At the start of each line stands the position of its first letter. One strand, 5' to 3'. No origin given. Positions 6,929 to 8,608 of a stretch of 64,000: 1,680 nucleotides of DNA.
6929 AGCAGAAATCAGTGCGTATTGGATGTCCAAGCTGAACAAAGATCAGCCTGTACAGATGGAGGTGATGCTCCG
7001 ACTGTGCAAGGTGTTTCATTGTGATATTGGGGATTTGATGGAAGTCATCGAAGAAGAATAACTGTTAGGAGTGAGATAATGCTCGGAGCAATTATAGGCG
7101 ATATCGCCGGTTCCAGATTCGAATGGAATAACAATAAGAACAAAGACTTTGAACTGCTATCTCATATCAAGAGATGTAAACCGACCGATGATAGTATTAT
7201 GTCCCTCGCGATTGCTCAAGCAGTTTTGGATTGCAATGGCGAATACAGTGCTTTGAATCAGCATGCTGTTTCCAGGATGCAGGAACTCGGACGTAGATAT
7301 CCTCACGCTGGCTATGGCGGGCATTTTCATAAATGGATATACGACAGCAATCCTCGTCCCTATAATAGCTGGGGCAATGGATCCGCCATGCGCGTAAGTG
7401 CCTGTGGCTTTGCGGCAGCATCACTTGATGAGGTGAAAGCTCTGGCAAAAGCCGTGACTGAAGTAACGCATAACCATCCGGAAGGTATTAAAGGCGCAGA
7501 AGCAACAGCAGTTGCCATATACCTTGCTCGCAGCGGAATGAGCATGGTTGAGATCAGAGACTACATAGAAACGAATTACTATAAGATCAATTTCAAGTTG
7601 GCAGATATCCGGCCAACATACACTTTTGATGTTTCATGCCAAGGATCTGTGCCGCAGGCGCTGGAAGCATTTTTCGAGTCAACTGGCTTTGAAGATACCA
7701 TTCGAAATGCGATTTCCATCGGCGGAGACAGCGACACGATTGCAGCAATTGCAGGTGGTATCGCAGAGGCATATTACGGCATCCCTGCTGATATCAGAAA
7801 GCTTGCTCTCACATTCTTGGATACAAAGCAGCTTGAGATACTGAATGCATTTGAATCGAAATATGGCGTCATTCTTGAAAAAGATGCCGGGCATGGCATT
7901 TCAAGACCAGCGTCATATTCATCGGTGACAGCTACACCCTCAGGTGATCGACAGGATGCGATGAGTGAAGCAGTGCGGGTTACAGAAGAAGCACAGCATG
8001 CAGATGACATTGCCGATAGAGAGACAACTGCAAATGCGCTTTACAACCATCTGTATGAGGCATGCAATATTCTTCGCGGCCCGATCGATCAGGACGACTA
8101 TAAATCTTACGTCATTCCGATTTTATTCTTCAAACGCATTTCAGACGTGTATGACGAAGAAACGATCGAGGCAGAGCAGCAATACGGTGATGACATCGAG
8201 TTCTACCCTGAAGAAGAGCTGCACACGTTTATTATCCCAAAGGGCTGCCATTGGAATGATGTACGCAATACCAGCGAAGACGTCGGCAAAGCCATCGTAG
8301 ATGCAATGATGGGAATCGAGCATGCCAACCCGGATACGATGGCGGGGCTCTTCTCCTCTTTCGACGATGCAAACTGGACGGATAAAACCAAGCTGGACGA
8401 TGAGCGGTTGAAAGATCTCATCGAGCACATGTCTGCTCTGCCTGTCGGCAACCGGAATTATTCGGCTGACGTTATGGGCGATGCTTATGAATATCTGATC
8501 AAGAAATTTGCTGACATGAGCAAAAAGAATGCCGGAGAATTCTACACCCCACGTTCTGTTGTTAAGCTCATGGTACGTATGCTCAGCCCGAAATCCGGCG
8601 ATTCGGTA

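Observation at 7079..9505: ADP-ribosylglycohydrolase domain fused in frame to a type I HsdM methyltransferase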

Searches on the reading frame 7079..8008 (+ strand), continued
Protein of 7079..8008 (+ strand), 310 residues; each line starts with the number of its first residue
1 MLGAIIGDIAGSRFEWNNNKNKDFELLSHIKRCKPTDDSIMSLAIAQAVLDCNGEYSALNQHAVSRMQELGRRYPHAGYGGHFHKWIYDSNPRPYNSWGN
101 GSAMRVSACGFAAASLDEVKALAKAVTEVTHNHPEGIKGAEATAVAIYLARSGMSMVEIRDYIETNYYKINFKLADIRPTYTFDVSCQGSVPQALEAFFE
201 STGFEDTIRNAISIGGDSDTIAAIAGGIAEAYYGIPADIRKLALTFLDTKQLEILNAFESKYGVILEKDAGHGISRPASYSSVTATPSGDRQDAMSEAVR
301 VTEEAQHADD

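Call 47: predict_structure(alignment_id=A1)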
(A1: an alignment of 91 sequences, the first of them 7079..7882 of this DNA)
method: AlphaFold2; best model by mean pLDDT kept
length: 268 residues; sequences in the alignment: 91
mean_pLDDT: 95.8   pTM: 0.94
mean pLDDT of the five models: 95.8, 95.5, 95.3, 94.8, 94.3
residues with pLDDT >= 90: 238; 70-90: 30; 50-70: 0; < 50: 0
segments of 3 or more residues with pLDDT < 50: none
pLDDT, mean of each block of 10 residues (from residue 1): 98 87 95 97 99 96 99 96 94 90 95 98 97 96 99 98 98 93 87 98 98 92 98 98 99 99 93
secondary structure, 60 per line:
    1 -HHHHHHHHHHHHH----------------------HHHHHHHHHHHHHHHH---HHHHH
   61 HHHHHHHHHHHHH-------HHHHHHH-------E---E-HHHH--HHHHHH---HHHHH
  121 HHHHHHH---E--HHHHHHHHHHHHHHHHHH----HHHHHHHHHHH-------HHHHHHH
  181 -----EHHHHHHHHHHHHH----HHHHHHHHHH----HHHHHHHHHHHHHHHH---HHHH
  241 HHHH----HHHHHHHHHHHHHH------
elements in order: H2-14 H37-52 H56-73 H81-87 H101-104 H107-112 H116-127 H134-151 H156-166 H174-180 H187-199 H204-213 H218-233 H237-244 H249-262

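Call 50: fold_search(model_id=the predicted structure, library=pdb)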
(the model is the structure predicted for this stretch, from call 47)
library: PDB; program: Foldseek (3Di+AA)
matches with E <= 10: 175; with E <= 0.001: 64
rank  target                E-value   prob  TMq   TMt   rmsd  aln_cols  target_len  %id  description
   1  6g1p_B                3.0e-10  1.00  0.75  0.62   4.7       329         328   23  Apo form of ADP-ribosylserine hydrolase ARH3 of Latimeria chalumnae (released 2018-11-28)
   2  6hh4_B                4.1e-10  1.00  0.77  0.64   4.3       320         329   25  ADP-ribosylserine hydrolase ARH3 of Latimeria chalumnae in complex with ADP-ribosyl-L-arginine (released 2018-11-28)
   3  6g1p_A                4.3e-10  1.00  0.78  0.64   4.2       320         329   24  Apo form of ADP-ribosylserine hydrolase ARH3 of Latimeria chalumnae (released 2018-11-28)
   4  2g4k                  4.5e-10  1.00  0.73  0.60   5.6       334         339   21  Anomalous substructure of human ADP-ribosylhydrolase 3 (released 2007-02-20)
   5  2qty_A                5.2e-10  1.00  0.76  0.62   5.2       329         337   23  Crystal Structure of mouse ADP-ribosylhydrolase 3 (mARH3) (released 2008-03-04)
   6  6hh3_B                5.4e-10  1.00  0.77  0.64   4.3       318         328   25  ADP-ribosylserine hydrolase ARH3 of Latimeria chalumnae in complex with ADP-HPD (released 2018-11-28)
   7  6hh4_A                7.5e-10  1.00  0.77  0.65   4.4       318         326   25  ADP-ribosylserine hydrolase ARH3 of Latimeria chalumnae in complex with ADP-ribosyl-L-arginine (released 2018-11-28)
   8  6hgz_A                8.3e-10  1.00  0.73  0.60   5.0       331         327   24  ADP-ribosylserine hydrolase ARH3 of Latimeria chalumnae in complex with ADP-ribose (released 2018-11-28)
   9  7aqm_A                1.4e-09  1.00  0.74  0.61   4.8       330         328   23  ADP-ribosylserine hydrolase ARH3 of Latimeria chalumnae in complex with alpha-1''-O-methyl-ADP-ribose (meADPr) (released 2021-06-16)
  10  7arw_B                1.6e-09  1.00  0.72  0.60   6.7       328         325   21  Structure of human ARH3 E41A bound to alpha-NAD+ and magnesium (released 2021-06-16)
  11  6hh3_A                1.7e-09  1.00  0.78  0.64   4.2       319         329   25  ADP-ribosylserine hydrolase ARH3 of Latimeria chalumnae in complex with ADP-HPD (released 2018-11-28)
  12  2foz                  1.7e-09  1.00  0.78  0.63   4.2       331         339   22  human ADP-ribosylhydrolase 3 (released 2006-10-10)
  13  6g1q_A                1.8e-09  1.00  0.75  0.62   4.9       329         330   24  ADP-ribosylserine hydrolase ARH3 of Latimeria chalumnae in complex with ADP-ribose (released 2018-11-28)
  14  6d36_D                1.9e-09  1.00  0.76  0.62   4.7       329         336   22  Structure of human ARH3 bound to ADP-ribose and magnesium (released 2018-06-20)
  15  7aks_GGG              1.9e-09  1.00  0.75  0.61   5.8       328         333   22  Human ADP-ribosylserine hydrolase ARH3 mutant E41A in complex with H2B-S7-mar peptide (released 2021-06-16)
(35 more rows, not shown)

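Call 75: search_dna_similar(query=window:7079-7882:+, collection=phages, mode=protein, max_rows=15)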
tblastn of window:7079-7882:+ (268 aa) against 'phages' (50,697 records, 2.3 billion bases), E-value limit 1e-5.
Records with a match: 8; places in all: 8; records where one place covers at least 80% of the query: 4.
Best place of each record, by identity: 60-80% 1; <60% 7.
By first word of the organism name: uncultured 3; Bacteriophage 2; Porphyromonas 2; Bacteroides 1.
By host as written in the record: - 5; Porphyromonas gingivalis ATCC 49417 2; Bacteroides caecimuris 1.
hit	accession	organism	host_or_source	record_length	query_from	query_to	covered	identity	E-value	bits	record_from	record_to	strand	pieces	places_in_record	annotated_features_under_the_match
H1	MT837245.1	Bacteriophage sp.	human fecal samples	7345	1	262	98%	61.5%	2e-90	297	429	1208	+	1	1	record has no annotation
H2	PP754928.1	Porphyromonas phage phage005b_ATCC49417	Porphyromonas gingivalis ATCC 49417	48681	1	262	98%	50.0%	4e-52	187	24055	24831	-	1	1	ADP-ribosylglycohydrolase | transcriptional regulator | hypothetical protein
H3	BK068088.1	Porphyromonas phage phage005a_ATCC49417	Porphyromonas gingivalis ATCC 49417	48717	1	262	98%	50.0%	4e-52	187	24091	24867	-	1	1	ADP-ribosylglycohydrolase | transcriptional regulator | hypothetical protein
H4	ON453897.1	Bacteroides phage Versailles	Bacteroides caecimuris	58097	1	258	96%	44.7%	5e-44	164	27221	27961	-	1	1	ADP-ribosylglycohydrolase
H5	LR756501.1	uncultured phage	metagenomic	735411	1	213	79%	47.0%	3e-56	199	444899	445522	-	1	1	record has no annotation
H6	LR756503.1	uncultured phage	metagenomic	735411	1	213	79%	47.0%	3e-56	199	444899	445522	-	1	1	record has no annotation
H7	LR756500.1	uncultured phage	metagenomic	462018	1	212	79%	43.5%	6e-46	170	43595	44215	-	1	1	record has no annotation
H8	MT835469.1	Bacteriophage sp.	human fecal samples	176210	1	213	79%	40.5%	1e-45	169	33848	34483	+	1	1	record has no annotation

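Call 77: fold_search(model_id=the predicted structure, library=viral)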
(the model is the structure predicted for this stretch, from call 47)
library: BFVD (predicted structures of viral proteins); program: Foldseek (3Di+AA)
matches with E <= 10: 106; with E <= 0.001: 12
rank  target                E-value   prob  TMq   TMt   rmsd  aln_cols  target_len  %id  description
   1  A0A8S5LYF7            2.3e-08  1.00  0.68  0.49   6.4       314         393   19  ADP-ribosylglycohydrolase [Myoviridae sp. ctrnx29]
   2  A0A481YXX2            6.0e-08  1.00  0.69  0.41   6.1       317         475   17  ADP-ribosylglycohydrolase [Marseillevirus LCMAC202]
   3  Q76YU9                1.6e-07  1.00  0.67  0.62   6.1       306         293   18  ADP-ribosylglycohydrolase [Aeromonas phage Aeh1]
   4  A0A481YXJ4            4.0e-07  1.00  0.75  0.37   5.2       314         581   19  ADP-ribosylglycohydrolase [Marseillevirus LCMAC201]
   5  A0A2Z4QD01            4.2e-07  1.00  0.68  0.58   5.8       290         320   21  (no name in the UniProt tables at hand)
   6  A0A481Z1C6            6.1e-07  1.00  0.68  0.58   5.9       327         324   18  ADP-ribosylglycohydrolase [Mimivirus LCMiAC02]
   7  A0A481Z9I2            3.1e-06  1.00  0.65  0.39   6.8       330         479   15  ADP-ribosylglycohydrolase [Pithovirus LCPAC304]
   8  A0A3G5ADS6            6.0e-06  1.00  0.68  0.41   6.7       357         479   17  ADP-ribosylglycohydrolase [Satyrvirus sp.]
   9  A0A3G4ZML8            1.7e-05  1.00  0.58  0.29   7.5       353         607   18  Putative ADP-ribosylglycohydrolase [Terrestrivirus sp.]
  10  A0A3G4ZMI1            1.7e-05  1.00  0.52  0.34  11.0       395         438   14  ADP-ribosylglycohydrolase [Terrestrivirus sp.]
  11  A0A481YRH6            3.8e-05  1.00  0.71  0.57   5.9       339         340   16  ADP-ribosylglycohydrolase [Marseillevirus LCMAC101]
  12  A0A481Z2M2            8.1e-05  1.00  0.64  0.50   6.3       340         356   10  ADP-ribosylglycohydrolase [Pithovirus LCPAC101]
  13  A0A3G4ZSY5            2.1e-03  1.00  0.49  0.37   9.2       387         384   13  ADP-ribosylglycohydrolase [Barrevirus sp.]
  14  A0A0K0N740            3.2e-03  1.00  0.60  0.32  11.9       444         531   13  ADP-ribosylglycohydrolase [Gordonia phage GMA2]
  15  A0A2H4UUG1            4.8e-03  1.00  0.54  0.46   9.1       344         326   11  Uncharacterized protein [Bodo saltans virus]
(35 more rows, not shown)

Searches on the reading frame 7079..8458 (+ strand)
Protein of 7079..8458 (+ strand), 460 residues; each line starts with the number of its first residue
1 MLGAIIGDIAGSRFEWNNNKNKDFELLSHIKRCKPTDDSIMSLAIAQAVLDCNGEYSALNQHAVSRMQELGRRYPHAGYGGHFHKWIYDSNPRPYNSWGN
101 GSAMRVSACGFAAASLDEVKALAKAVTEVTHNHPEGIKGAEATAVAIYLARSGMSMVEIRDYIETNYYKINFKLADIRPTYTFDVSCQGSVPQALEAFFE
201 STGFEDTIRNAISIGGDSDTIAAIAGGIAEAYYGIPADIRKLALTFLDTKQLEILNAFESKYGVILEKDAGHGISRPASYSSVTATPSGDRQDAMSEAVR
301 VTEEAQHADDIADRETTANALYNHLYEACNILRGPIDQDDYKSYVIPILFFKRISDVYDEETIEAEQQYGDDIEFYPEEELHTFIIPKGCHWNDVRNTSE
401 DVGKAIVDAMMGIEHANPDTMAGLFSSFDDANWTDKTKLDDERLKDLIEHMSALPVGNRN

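Call 11: find_related_loci(query=window:7079-8458:+, collection=genome_contigs, flank=10000)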
Query window:7079-8458:+ (460 aa) in genome_contigs; peptide patterns used: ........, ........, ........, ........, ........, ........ (x = any residue, [..] = any of these).
81 stretches matched a pattern; 23 encode a relative of the query (tblastn E <= 1e-3); 22 distinct loci.
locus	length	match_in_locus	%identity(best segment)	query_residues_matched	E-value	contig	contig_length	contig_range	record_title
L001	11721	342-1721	84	1-460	0e+0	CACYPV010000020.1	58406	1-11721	MAG: uncultured Ruminococcus sp. isolate RUG12166 genome assembly, contig: RUG12166_asm_20, whole genome shotgun sequenc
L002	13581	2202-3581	76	1-460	0e+0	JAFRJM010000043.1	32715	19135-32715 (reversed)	MAG: Oscillospiraceae bacterium isolate RGIG2526 Goat_Jejunum-4__c225973, whole genome shotgun sequence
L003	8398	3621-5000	75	1-460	0e+0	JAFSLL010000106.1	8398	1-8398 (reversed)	MAG: Oscillospiraceae bacterium isolate RGIG3250 Goat_Reticulum-3__c267146, whole genome shotgun sequence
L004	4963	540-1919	75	1-460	0e+0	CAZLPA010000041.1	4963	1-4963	MAG TPA_asm: uncultured Candidatus Saccharibacteria bacterium isolate SRP278969_co2_432 genome assembly, contig: NODE_26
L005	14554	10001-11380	74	1-460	0e+0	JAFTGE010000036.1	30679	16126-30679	MAG: Oscillospiraceae bacterium isolate RGIG3789 Roe_deer_Abomasum-5__c2288, whole genome shotgun sequence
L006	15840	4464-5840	73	1-460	0e+0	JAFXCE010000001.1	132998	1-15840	MAG: Clostridia bacterium isolate RGIG6282 Sheep_Rectum-3__c35, whole genome shotgun sequence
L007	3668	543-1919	73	1-460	0e+0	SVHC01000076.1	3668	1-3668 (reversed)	MAG: Clostridiales bacterium isolate SIG374 NODE_339465_length_3668_cov_1.660265, whole genome shotgun sequence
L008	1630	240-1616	73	1-460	0e+0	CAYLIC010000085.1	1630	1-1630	MAG TPA_asm: uncultured Faecalibacterium sp. isolate SRP350583_co1_318 genome assembly, contig: NODE_101044_length_1630_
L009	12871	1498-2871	71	1-460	0e+0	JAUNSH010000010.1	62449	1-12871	MAG: Eubacteriales bacterium isolate S4M_St_6 NODE_143_length_62449_cov_13.222489, whole genome shotgun sequence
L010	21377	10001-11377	71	1-460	0e+0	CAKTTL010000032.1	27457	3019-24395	MAG: uncultured Clostridia bacterium isolate REFINED_METABAT215_TOP10_CONTIGS_1500_ASSEMBLY_K77_MERGED__Hadza_MoBio_hadz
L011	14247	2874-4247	70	1-460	0e+0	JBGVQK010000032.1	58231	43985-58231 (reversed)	MAG: Eubacteriales bacterium isolate fecal_MAG_166 fecal_MAG_166_contig_0032, whole genome shotgun sequence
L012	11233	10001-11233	81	1-411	0e+0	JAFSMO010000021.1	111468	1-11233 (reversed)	MAG: Thermoguttaceae bacterium isolate RGIG3279 Goat_Reticulum-4__c122448, whole genome shotgun sequence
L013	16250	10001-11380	90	1-460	0e+0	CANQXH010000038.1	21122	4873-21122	MAG: uncultured Oscillospiraceae bacterium isolate Lapin-025__bin8 genome assembly, contig: Lapin-025__NODE_1921_length_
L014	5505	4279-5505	81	1-411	0e+0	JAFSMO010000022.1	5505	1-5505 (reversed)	MAG: Thermoguttaceae bacterium isolate RGIG3279 Goat_Reticulum-4__c126916, whole genome shotgun sequence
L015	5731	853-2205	69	1-460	0e+0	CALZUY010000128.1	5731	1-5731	MAG: uncultured Clostridia bacterium isolate SRR5976186_bin.50_metaWRAP_v1.3_MAG genome assembly, contig: ERZ8810629.815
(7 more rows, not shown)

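Call 76: search_dna_similar(query=window:7079-8458:+, collection=plasmids, mode=protein, max_rows=12)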
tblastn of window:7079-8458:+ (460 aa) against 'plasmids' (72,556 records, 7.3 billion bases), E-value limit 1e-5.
Records with a match: 150; places in all: 159; records where one place covers at least 80% of the query: 0.
Best place of each record, by identity: <60% 150.
By first word of the organism name: Clostridium 17; Acetobacter 15; Streptomyces 10; Vibrio 7; Bacillus 6; Pseudomonas 5; Geobacillus 5; Synechocystis 4; Enterobacter 3; Methylocystis 3; and 62 more.
By predicted mobility (MOB-suite, as given by PLSDB): non-mobilizable 93; conjugative 36; mobilizable 21.
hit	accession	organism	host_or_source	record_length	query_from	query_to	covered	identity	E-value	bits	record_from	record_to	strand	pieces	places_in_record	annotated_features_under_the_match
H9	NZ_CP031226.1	Pseudomonas amygdali pv. lachrymans str. M301315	-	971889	1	283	62%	42.6%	5e-40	161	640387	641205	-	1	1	ADP-ribosylglycohydrolase family protein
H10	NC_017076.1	Selenomonas ruminantium subsp. lactilytica TAM6421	-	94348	1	255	55%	47.2%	2e-50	191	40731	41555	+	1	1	none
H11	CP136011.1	Pseudomonas sp. FeN3W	cell culture,marine sediment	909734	1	263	57%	43.0%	6e-41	164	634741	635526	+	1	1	ADP-ribosylglycohydrolase family protein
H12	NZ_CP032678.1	Pseudomonas sp. Leaf58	Arabidopsis,whole organism,phyllosphere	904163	1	263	57%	41.3%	4e-37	152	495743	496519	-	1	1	ADP-ribosylglycohydrolase family protein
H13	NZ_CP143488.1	Pseudomonas silesiensis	single cell,landfill for plastics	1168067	1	267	58%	40.6%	2e-37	153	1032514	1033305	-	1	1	record has no annotation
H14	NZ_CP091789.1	Prevotella sp. E2-28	Ovis aries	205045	1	258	56%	41.4%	2e-44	174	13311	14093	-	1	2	ADP-ribosylglycohydrolase family protein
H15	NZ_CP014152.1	Clostridium botulinum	Microbial isolate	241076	1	264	57%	40.2%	7e-41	163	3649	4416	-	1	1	ADP-ribosylglycohydrolase family protein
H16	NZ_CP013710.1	Clostridium botulinum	Microbial isolate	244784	1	264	57%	40.2%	7e-41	163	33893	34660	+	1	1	ADP-ribosylglycohydrolase family protein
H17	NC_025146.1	Clostridium botulinum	-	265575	1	264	57%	40.2%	1e-40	162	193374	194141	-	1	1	ADP-ribosylglycohydrolase family protein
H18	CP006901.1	Clostridium botulinum Prevot_594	Isolate microbial culture,ham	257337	1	264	57%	40.2%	2e-40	162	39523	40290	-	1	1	ADP-ribosylglycohydrolase family protein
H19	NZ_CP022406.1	Clostridium sporogenes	-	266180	1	264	57%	39.9%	2e-39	159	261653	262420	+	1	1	ADP-ribosylglycohydrolase family protein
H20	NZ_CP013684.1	Clostridium botulinum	Microbial isolate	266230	1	264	57%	39.9%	2e-39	159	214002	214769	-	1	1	ADP-ribosylglycohydrolase family protein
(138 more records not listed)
